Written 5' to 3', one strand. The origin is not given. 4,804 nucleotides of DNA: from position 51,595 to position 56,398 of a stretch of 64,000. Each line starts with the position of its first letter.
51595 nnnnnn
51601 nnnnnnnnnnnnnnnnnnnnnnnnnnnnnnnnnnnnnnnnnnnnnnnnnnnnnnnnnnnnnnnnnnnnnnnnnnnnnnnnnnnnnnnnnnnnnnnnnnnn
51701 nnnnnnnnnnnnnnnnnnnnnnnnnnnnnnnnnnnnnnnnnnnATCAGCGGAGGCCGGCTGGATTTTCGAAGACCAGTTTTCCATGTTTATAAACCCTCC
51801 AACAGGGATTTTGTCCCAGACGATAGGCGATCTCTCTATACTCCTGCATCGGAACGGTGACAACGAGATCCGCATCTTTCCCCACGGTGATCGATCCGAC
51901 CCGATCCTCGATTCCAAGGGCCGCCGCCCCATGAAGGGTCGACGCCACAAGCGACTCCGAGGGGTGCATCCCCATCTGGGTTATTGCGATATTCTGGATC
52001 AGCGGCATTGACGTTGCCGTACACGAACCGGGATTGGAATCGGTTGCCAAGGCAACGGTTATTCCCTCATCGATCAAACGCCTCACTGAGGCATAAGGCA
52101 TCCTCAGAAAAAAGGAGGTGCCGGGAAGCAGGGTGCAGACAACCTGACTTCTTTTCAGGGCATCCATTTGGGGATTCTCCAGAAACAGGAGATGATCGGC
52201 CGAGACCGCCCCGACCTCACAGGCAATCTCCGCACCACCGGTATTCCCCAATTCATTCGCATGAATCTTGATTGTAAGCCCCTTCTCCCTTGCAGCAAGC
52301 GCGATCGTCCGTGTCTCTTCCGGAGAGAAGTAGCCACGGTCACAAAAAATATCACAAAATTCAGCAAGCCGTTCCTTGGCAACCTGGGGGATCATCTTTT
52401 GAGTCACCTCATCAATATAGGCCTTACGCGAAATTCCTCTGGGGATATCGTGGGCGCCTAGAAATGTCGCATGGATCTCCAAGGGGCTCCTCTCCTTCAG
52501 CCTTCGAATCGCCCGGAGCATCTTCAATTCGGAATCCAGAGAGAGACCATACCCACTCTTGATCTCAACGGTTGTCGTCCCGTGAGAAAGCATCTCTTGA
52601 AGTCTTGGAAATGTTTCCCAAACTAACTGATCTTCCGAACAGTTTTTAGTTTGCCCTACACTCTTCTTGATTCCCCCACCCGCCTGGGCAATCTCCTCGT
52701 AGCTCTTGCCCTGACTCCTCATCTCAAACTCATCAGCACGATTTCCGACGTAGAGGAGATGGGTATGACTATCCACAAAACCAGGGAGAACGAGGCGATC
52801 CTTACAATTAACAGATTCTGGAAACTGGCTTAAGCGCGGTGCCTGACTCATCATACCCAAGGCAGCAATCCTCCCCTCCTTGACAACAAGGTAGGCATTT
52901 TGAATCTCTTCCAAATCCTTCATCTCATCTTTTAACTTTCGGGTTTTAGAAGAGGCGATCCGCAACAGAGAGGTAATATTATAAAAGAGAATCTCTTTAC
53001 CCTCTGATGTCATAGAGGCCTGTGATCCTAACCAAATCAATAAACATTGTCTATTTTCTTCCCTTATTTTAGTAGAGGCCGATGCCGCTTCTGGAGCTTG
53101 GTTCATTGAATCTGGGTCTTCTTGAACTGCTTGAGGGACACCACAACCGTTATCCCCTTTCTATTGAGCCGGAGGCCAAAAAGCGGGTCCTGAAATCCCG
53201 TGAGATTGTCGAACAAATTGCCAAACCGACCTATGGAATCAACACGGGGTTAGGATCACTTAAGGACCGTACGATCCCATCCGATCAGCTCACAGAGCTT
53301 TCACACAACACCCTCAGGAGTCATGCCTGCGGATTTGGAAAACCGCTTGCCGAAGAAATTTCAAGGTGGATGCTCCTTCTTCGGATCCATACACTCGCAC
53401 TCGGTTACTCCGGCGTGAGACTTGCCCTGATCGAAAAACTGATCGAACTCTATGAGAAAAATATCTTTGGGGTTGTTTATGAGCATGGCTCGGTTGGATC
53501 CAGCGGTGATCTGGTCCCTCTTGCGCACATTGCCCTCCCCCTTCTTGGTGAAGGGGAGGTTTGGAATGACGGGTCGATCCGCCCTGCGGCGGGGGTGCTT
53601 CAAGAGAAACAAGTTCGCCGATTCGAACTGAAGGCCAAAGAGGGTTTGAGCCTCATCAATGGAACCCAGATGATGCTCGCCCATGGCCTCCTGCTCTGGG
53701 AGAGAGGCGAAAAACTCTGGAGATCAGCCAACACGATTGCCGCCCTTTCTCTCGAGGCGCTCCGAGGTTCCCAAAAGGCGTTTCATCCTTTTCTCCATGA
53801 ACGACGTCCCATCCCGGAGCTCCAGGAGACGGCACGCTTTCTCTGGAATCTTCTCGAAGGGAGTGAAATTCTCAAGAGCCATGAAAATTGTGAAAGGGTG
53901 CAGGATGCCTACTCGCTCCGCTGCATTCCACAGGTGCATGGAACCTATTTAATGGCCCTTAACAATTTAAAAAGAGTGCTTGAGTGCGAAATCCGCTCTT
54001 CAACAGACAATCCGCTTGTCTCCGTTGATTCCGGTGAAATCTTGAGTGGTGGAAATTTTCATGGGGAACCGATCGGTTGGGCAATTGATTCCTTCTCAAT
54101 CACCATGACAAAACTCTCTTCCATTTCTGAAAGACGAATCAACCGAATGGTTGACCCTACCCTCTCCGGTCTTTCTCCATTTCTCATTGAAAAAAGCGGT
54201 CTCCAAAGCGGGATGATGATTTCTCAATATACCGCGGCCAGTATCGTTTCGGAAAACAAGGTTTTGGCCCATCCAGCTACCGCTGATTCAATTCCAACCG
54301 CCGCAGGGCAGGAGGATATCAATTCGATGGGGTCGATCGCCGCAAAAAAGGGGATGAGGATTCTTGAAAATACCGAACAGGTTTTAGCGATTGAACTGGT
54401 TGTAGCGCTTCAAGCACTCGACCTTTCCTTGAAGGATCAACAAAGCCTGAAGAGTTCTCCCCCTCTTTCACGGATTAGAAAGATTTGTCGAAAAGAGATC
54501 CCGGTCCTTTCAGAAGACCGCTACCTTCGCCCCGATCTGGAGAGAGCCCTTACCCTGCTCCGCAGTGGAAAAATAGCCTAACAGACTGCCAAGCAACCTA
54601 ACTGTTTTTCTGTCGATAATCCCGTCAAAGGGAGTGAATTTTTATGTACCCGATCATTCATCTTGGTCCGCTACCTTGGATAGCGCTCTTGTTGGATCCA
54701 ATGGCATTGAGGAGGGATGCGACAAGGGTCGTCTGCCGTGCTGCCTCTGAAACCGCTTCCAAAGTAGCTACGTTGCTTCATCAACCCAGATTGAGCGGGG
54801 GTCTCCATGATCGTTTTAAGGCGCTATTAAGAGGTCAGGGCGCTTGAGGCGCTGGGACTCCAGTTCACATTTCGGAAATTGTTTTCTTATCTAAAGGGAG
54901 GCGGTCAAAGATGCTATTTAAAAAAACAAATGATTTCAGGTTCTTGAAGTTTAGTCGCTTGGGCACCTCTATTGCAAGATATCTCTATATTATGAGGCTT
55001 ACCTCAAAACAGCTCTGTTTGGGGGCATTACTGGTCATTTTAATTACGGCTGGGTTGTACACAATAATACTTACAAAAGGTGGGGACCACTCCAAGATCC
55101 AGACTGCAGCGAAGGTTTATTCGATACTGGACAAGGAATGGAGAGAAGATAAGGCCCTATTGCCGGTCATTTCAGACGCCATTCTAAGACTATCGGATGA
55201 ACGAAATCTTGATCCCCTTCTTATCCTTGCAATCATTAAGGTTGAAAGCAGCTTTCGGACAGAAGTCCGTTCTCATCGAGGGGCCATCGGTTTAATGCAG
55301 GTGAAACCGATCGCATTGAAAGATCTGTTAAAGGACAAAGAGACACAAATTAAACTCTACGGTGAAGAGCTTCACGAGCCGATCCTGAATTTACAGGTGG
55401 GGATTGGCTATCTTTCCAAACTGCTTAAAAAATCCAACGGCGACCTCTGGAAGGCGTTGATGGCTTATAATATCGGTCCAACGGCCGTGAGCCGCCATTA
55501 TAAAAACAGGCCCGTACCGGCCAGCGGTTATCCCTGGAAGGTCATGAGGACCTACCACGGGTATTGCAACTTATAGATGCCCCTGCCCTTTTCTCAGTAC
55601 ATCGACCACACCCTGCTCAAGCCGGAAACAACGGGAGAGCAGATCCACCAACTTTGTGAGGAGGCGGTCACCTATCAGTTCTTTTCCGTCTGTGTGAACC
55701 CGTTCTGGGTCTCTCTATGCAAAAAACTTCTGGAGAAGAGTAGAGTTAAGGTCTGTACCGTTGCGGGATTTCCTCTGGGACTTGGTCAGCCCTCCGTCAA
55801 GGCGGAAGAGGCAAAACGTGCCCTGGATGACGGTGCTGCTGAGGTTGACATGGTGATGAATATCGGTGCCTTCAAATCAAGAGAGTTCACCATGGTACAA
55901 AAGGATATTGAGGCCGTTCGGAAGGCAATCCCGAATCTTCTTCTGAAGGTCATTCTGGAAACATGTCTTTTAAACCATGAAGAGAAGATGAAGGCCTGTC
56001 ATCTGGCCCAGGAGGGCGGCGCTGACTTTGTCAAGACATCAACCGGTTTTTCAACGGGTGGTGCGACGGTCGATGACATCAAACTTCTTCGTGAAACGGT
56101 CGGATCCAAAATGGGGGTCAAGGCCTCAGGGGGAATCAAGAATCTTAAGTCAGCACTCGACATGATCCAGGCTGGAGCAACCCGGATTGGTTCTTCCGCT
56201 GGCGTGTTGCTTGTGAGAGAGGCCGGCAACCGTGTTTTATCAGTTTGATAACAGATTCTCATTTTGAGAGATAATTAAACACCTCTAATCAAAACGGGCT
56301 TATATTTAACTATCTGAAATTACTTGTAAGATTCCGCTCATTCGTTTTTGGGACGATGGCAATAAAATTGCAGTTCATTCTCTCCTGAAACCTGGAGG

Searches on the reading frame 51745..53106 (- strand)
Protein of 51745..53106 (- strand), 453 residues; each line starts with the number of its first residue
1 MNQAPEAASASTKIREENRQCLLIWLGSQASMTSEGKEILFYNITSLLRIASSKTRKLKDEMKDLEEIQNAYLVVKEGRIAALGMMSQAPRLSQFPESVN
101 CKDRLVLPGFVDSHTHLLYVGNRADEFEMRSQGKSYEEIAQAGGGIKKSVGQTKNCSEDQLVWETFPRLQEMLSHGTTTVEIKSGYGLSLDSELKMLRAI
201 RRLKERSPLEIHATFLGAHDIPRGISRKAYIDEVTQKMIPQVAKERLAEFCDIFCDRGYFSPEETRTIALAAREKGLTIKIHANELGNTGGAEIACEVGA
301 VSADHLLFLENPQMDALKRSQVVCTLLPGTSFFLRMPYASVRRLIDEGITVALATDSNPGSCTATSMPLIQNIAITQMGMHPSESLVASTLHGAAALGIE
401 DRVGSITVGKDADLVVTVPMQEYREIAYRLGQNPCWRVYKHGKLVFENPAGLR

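Call 81: search_protein_families(library=pfam, proteins=[window:51745-53106:-], max_evalue=0.0001)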
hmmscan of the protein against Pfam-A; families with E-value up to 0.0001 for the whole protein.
window:51745-53106:- (453 aa): 2 families
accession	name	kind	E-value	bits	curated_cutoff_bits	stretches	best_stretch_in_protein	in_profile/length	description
PF01979.26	Amidohydro_1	-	1.5e-26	93.9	25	1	105-445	1-345/345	Amidohydrolase family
PF07969.17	Amidohydro_3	-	1.2e-22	81.5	29.7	2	168-446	164-472/472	Amidohydrolase family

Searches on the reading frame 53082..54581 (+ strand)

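Call 81: search_protein_families(library=pfam, proteins=[window:53082-54581:+], max_evalue=0.0001)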
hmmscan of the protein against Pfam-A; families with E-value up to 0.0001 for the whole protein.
window:53082-54581:+ (499 aa): 1 family
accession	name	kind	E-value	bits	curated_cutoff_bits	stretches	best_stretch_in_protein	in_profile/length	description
PF00221.24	Lyase_aromatic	-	1.8e-174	581.3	27.3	1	22-467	12-462/466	Aromatic amino acid lyase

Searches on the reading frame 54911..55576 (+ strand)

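Call 81: search_protein_families(library=pfam, proteins=[window:54911-55576:+], max_evalue=0.0001)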
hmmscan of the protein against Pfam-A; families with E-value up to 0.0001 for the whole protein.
window:54911-55576:+ (221 aa): 1 family
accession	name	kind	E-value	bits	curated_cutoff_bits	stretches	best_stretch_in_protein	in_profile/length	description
PF01464.25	SLT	-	9.1e-24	83.7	21.3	1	93-200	5-108/117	Transglycosylase SLT domain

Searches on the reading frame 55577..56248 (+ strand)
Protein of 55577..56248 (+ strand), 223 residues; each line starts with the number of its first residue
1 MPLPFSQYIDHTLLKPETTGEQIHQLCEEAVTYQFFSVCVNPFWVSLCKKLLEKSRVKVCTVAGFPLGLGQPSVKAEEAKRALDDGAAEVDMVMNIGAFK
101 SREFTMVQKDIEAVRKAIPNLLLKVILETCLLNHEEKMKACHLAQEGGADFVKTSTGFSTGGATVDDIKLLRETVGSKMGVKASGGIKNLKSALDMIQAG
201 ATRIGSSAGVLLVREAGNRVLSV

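Call 81: search_protein_families(library=pfam, proteins=[window:55577-56248:+], max_evalue=0.0001)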
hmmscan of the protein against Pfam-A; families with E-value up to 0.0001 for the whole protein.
window:55577-56248:+ (223 aa): 1 family
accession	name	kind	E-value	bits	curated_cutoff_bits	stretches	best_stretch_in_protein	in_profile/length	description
PF01791.15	DeoC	-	7.3e-19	68.7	23.8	1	7-214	4-224/229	DeoC/LacD family aldolase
